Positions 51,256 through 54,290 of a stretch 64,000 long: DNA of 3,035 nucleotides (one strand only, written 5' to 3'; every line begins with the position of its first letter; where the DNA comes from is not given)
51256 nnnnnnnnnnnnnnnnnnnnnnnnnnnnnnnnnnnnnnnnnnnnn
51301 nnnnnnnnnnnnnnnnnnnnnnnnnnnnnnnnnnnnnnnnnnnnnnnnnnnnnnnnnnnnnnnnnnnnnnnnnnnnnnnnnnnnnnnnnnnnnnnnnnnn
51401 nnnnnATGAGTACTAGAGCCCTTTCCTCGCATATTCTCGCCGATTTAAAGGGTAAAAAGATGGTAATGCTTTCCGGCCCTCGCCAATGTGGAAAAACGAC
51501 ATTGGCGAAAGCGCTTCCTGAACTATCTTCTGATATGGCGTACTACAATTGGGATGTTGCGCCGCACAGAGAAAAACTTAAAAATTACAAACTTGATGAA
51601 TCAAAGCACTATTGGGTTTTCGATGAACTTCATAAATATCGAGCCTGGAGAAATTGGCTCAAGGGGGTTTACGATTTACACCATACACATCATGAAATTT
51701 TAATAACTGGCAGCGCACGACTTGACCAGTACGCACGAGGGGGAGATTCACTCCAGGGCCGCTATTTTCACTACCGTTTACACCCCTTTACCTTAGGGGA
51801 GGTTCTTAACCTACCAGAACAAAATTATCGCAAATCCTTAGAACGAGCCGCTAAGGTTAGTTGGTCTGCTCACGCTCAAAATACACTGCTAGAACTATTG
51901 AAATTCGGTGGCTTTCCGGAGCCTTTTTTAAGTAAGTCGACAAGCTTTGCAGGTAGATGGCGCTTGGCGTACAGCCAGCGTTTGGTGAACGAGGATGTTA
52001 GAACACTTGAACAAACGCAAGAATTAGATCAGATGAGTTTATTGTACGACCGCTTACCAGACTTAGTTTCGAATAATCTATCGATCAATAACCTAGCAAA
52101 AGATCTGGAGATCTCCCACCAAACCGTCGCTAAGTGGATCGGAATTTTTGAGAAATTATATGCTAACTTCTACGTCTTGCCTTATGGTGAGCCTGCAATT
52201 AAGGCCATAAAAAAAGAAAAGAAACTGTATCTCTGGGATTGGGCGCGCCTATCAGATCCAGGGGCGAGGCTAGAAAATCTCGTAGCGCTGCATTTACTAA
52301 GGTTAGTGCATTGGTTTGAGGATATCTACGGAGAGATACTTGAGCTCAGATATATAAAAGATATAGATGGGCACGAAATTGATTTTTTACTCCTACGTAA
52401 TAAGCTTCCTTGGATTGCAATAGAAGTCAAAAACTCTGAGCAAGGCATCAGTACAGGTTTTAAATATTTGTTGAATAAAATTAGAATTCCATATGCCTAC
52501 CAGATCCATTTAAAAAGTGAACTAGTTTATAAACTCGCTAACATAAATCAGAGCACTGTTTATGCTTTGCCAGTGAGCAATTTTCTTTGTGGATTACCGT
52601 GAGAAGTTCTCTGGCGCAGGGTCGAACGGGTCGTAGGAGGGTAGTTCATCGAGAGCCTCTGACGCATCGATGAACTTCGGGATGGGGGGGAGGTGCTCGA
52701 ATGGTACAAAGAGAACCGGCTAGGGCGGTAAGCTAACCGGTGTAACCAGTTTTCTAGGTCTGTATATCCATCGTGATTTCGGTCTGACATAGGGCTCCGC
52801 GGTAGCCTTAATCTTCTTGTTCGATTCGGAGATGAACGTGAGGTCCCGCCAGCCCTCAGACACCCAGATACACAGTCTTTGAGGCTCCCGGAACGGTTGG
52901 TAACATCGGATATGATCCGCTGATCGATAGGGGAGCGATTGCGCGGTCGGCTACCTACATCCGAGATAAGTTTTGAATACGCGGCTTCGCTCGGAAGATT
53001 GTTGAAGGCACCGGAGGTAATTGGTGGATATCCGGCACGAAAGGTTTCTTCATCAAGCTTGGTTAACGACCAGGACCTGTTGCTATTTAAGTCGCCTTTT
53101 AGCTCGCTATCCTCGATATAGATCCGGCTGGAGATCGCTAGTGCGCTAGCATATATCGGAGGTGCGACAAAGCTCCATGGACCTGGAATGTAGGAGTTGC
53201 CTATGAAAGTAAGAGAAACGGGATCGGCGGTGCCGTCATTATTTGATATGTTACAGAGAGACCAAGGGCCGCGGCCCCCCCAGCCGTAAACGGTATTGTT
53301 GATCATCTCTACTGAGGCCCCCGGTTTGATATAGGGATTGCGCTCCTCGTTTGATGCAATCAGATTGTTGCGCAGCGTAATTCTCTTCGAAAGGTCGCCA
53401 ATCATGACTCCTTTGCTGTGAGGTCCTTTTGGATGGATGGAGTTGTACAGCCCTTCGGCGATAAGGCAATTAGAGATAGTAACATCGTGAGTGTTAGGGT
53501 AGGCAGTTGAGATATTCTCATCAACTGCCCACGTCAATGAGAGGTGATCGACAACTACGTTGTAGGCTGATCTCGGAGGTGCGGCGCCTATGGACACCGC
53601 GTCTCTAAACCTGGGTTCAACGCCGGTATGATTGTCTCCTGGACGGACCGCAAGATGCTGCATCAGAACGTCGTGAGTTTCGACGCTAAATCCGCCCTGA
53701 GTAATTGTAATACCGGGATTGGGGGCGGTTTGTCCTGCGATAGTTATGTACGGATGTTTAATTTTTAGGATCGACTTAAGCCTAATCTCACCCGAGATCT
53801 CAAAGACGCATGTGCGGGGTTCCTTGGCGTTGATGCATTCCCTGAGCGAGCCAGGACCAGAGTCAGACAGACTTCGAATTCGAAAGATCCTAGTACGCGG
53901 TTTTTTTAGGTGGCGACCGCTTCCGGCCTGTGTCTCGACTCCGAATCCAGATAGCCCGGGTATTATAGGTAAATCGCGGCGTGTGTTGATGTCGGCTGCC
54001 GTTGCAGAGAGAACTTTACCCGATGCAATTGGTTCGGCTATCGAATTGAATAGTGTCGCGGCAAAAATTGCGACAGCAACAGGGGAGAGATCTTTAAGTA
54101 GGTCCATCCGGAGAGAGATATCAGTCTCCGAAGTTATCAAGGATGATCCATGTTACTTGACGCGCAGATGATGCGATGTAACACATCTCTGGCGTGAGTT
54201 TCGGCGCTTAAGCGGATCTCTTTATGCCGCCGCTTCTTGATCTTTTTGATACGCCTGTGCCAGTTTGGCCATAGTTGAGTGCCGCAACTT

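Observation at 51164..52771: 1.46-kb low-GC insertion carrying a DUF4143-type AAA ATPase, flanked by perfect 72-bp direct repeats that preserve the 3' ends of two convergent genes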

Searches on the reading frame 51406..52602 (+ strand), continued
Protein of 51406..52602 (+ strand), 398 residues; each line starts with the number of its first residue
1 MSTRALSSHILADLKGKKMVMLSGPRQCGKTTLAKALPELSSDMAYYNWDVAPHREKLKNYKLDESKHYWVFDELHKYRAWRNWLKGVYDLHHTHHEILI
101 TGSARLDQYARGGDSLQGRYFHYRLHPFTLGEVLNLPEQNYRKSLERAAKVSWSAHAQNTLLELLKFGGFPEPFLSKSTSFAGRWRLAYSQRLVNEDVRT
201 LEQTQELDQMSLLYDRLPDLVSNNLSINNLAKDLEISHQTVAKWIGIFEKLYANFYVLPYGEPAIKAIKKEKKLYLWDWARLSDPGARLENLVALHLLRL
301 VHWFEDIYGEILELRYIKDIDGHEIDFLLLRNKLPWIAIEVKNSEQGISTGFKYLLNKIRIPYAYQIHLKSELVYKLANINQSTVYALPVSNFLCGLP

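Call 88: find_encoding_contigs(protein=P0381, flank=4000, max_places=10)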
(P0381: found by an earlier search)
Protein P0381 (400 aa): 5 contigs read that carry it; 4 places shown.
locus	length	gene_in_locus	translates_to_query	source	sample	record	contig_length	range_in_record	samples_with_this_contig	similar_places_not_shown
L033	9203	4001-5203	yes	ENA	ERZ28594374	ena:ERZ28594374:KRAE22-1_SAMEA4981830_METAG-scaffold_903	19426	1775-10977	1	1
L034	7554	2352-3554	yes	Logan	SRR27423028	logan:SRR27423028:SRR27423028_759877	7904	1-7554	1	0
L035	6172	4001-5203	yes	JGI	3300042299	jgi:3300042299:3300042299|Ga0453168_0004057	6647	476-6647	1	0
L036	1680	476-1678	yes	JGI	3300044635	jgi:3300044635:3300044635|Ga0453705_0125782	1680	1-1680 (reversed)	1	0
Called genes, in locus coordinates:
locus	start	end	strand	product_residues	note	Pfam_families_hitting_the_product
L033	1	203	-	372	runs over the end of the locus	-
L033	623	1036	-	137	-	PF01609:DDE_Tnp_1, PF13751:DDE_Tnp_1_6 (weak)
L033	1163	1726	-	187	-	PF05598:DUF772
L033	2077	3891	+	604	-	PF07973:tRNA_SAD, PF00587:tRNA-synt_2b, PF03129:HGTP_anticodon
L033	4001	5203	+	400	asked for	PF13173:AAA_14, PF13635:DUF4143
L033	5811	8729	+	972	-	PF02684:LpxB, PF00664:ABC_membrane, PF00005:ABC_tran, PF02463:SMC_N (weak)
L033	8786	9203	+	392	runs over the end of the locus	-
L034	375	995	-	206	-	PF13505:OMP_b-brl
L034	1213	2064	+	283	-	PF04397:LytTR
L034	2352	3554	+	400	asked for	PF13173:AAA_14, PF13635:DUF4143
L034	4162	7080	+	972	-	PF02684:LpxB, PF02463:SMC_N, PF00664:ABC_membrane, PF00005:ABC_tran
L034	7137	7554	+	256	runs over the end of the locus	?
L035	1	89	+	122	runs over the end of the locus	-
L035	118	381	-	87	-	-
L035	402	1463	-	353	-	-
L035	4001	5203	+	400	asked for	PF13173:AAA_14, PF13635:DUF4143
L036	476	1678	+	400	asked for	PF13173:AAA_14, PF13635:DUF4143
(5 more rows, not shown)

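Call 99: search_dna_similar(query=window:51406-52602:+, collection=plasmids, mode=protein, max_evalue=1e-30, max_rows=30)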
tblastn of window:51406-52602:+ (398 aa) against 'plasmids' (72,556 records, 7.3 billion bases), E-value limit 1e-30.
Records with a match: 2; places in all: 2; records where one place covers at least 80% of the query: 1.
Best place of each record, by identity: <60% 2.
By first word of the organism name: Candidatus 2.
By predicted mobility (MOB-suite, as given by PLSDB): non-mobilizable 2.
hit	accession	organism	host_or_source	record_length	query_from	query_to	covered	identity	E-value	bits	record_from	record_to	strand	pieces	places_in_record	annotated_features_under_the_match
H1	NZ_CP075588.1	Candidatus Rhabdochlamydia oedothoracis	Oedothorax gibbosus,Metagenomic ...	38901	4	362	90%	37.2%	6e-58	211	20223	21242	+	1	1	ATP-binding protein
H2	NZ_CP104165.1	Candidatus Bandiella numerosa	Cryptomonas gyropyrenoidosa SAG ...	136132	18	329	78%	35.3%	1e-54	201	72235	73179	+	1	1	AAA family ATPase | DUF4143 domain-containing protein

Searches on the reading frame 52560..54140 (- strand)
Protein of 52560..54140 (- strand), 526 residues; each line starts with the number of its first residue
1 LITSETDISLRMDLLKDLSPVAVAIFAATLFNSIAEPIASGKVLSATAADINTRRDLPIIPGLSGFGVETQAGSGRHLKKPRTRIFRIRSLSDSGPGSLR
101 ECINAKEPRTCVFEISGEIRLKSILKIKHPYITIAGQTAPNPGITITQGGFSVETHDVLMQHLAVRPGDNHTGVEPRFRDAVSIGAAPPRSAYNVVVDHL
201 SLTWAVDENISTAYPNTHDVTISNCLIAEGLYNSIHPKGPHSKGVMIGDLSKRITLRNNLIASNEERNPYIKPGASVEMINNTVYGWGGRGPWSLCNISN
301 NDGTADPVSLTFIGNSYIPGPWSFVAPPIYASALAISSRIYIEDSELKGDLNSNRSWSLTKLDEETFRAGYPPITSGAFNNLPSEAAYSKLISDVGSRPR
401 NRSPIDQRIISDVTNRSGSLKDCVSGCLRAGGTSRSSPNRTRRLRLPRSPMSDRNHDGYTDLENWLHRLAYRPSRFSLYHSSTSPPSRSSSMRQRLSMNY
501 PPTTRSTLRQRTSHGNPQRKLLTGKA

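Call 6: search_protein_families(library=pfam, proteins=[window:52560-54140:-], max_evalue=0.01)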
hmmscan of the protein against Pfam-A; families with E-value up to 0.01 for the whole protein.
window:52560-54140:- (526 aa): 1 family
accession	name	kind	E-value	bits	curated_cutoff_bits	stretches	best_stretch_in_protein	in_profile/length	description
PF13229.12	Beta_helix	-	0.0023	18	25.9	1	216-296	76-146/158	Right handed beta helix region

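Call 14: find_homologous_proteins(query=window:52560-54107:-, max_evalue=0.00001)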
Query window:52560-54107:- (515 aa): 1082 proteins with E <= 0.00001 among 8000 candidates; the best 120 are listed.
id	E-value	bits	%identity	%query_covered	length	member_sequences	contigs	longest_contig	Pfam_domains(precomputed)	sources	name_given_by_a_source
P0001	0.0e+0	1169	100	100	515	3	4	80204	-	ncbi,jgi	jgi:hypothetical protein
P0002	4.1e-265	899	84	91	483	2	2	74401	-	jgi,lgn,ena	-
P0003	3.2e-242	823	76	91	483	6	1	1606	-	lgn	-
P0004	3.5e-216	737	70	89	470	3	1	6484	-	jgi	jgi:hypothetical protein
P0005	1.6e-192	659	63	88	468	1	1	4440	-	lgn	-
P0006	1.6e-191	656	62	90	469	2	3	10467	-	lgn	-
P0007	1.9e-190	652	63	87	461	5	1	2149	-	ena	-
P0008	4.8e-190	651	64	85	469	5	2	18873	-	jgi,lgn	jgi:hypothetical protein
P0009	1.0e-187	643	67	80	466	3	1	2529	-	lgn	-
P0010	1.5e-187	643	61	90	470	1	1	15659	-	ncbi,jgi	jgi:hypothetical protein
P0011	1.2e-186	640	65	81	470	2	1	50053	-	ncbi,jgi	jgi:hypothetical protein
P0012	1.7e-184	633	66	81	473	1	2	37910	-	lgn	-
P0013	6.6e-177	608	63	81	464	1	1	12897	-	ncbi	-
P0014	1.8e-175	603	62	80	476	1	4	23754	-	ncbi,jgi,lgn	jgi:hypothetical protein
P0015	3.5e-175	602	57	89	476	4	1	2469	-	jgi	jgi:hypothetical protein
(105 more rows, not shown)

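Call 16: find_encoding_contigs(protein=P0002, flank=8000, max_places=6)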
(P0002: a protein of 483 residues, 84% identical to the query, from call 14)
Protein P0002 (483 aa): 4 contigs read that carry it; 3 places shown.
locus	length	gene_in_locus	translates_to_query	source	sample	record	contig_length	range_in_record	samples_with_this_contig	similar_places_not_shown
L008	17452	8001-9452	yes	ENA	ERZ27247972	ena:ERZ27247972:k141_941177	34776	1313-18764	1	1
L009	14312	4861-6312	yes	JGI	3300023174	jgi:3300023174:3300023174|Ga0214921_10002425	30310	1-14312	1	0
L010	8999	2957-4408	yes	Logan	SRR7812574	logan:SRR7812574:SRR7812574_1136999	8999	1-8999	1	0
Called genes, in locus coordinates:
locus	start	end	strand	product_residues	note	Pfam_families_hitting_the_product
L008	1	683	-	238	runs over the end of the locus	PF13489:Methyltransf_23, PF13649:Methyltransf_25, PF08241:Methyltransf_11 (weak), PF08242:Methyltransf_12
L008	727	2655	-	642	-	PF03717:PBP_dimer, PF00905:Transpeptidase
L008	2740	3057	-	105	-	-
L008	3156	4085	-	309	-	PF01795:Methyltransf_5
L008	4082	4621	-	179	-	PF02381:MraZ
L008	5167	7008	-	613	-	PF13522:GATase_6, PF13537:GATase_7, PF01380:SIS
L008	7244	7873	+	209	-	-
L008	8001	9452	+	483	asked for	-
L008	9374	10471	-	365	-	PF07993:NAD_binding_4 (faint), PF13460:NAD_binding_10 (faint), PF04321:RmlD_sub_bind, PF01073:3Beta_HSD, PF01370:Epimerase, PF02719:Polysacc_synt_2 (weak), PF16363:GDP_Man_Dehyd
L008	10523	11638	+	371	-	PF02563:Poly_export, PF10531:SLBB (weak), PF22461:SLBB_2, PF10531:SLBB (weak), PF22461:SLBB_2 (weak)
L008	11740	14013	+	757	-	PF02706:Wzz (weak), PF13807:GNVR, PF01656:CbiA, PF10609:ParA (weak), PF13614:AAA_31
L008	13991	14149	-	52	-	-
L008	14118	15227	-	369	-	PF13477:Glyco_trans_4_2 (weak), PF13439:Glyco_transf_4, PF13579:Glyco_trans_4_4, PF20706:GT4-conflict, PF00534:Glycos_transf_1, PF13692:Glyco_trans_1_4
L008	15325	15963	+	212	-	PF02397:Bac_transf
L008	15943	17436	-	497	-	PF01943:Polysacc_synt, PF13440:Polysacc_synt_3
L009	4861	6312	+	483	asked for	-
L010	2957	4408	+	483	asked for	-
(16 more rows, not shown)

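Call 19: search_protein_families(library=ncbifam, proteins=[window:52560-54107:-], max_evalue=0.01)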
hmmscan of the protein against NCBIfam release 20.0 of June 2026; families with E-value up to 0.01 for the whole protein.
window:52560-54107:- (515 aa): 1 family
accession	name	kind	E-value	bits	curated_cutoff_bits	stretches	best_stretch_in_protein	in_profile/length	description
NF041900.1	pec_ly_PelZ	equivalog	1.2e-66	225.3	840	1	46-412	25-386/422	pectate lyase PelZ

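Call 32: find_encoding_contigs(protein=P0243, flank=10000, max_places=6)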
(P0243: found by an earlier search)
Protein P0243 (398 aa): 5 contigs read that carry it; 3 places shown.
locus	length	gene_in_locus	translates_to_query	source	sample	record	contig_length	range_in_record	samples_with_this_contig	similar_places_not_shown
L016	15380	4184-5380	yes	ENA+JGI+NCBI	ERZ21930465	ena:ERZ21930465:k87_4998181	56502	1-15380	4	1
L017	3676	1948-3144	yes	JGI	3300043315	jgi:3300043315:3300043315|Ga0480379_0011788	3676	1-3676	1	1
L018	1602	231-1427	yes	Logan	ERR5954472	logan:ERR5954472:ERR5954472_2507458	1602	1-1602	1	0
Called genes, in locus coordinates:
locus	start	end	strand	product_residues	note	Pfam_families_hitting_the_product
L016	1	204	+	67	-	?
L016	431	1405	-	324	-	-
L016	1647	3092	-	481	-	PF01262:AlaDh_PNT_C (faint), PF03486:HI0933_like (faint), PF07992:Pyr_redox_2, PF12831:FAD_oxidored (weak), PF13738:Pyr_redox_3 (faint), PF00070:Pyr_redox, PF02852:Pyr_redox_dim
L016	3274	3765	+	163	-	PF12867:DinB_2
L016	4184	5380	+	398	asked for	PF13173:AAA_14, PF13635:DUF4143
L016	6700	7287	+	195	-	-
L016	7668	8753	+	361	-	PF03747:ADP_ribosyl_GH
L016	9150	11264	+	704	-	PF00191:Annexin (faint)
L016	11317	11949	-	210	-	-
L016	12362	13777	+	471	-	-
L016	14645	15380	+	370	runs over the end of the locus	-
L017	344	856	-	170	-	PF03486:HI0933_like (faint), PF07992:Pyr_redox_2, PF12831:FAD_oxidored (weak)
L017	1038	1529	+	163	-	PF12867:DinB_2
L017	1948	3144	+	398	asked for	PF13173:AAA_14, PF13635:DUF4143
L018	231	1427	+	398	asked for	PF13173:AAA_14, PF13635:DUF4143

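Call 33: find_encoding_contigs(protein=P0248, flank=6000, max_places=4)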
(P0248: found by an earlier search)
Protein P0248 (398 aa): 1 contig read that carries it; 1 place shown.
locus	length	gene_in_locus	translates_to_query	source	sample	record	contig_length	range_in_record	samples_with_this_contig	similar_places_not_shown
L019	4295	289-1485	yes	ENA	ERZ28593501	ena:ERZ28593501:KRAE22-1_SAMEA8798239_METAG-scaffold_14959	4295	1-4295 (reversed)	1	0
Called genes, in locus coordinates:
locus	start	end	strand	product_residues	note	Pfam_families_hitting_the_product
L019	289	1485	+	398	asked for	PF13173:AAA_14, PF13635:DUF4143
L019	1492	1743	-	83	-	PF10387:DUF2442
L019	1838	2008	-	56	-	PF13711:DUF4160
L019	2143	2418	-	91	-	-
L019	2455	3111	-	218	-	-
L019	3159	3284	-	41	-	-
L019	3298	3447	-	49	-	-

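Call 80: find_encoding_contigs(protein=P0241, flank=6000, max_places=6)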
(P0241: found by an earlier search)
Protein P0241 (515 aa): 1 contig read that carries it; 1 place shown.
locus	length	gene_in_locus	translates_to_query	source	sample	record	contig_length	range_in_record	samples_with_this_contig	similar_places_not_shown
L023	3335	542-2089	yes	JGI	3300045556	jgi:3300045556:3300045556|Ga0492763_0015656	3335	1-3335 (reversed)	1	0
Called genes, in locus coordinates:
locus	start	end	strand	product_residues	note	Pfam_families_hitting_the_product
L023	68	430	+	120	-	-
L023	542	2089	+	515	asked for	-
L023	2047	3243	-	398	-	PF13173:AAA_14, PF13635:DUF4143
